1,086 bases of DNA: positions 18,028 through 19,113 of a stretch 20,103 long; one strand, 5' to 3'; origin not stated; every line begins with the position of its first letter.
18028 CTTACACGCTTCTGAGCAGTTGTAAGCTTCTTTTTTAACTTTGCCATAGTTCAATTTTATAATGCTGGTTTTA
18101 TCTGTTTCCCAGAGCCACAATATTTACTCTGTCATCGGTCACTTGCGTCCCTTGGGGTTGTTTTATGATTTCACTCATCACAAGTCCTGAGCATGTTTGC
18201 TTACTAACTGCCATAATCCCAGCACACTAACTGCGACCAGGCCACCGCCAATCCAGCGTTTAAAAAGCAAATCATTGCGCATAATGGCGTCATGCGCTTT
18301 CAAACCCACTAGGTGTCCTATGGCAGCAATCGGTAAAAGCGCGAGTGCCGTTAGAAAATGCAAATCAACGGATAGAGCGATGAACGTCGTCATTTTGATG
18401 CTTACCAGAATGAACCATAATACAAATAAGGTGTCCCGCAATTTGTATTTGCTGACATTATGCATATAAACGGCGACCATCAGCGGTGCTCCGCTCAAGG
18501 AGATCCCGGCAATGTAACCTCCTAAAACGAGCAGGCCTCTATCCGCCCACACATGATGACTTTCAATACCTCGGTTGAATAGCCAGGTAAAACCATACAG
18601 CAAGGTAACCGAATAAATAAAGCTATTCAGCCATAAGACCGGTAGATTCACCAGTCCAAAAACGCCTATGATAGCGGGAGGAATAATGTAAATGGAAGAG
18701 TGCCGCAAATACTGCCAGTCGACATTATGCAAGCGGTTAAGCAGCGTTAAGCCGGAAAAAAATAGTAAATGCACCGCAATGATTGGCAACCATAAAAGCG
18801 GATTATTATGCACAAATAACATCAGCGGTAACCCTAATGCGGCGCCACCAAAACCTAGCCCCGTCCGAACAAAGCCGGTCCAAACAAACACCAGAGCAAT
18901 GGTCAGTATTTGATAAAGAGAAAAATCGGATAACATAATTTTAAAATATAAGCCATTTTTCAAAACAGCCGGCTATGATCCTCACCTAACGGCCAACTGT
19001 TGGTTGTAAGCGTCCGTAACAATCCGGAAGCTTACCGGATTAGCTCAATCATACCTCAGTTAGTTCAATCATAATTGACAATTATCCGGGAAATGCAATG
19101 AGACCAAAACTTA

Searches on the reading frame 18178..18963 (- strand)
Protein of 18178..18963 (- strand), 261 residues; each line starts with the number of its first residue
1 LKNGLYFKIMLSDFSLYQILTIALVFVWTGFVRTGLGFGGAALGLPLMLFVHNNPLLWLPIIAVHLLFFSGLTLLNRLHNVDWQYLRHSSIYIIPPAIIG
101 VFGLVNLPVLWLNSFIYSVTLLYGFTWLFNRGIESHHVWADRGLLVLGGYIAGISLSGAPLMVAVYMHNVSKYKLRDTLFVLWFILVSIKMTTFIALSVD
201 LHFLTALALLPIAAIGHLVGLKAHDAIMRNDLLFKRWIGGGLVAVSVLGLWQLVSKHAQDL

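Call 15: search_protein_families(library=pfam, proteins=[window:18178-18963:-], max_evalue=0.01)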
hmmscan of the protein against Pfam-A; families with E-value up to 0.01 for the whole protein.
window:18178-18963:- (261 aa): 1 family
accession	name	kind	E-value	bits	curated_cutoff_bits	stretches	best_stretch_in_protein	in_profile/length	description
PF01925.25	TauE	-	4.7e-14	53.1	32.6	1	22-247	1-235/237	Sulfite exporter TauE/SafE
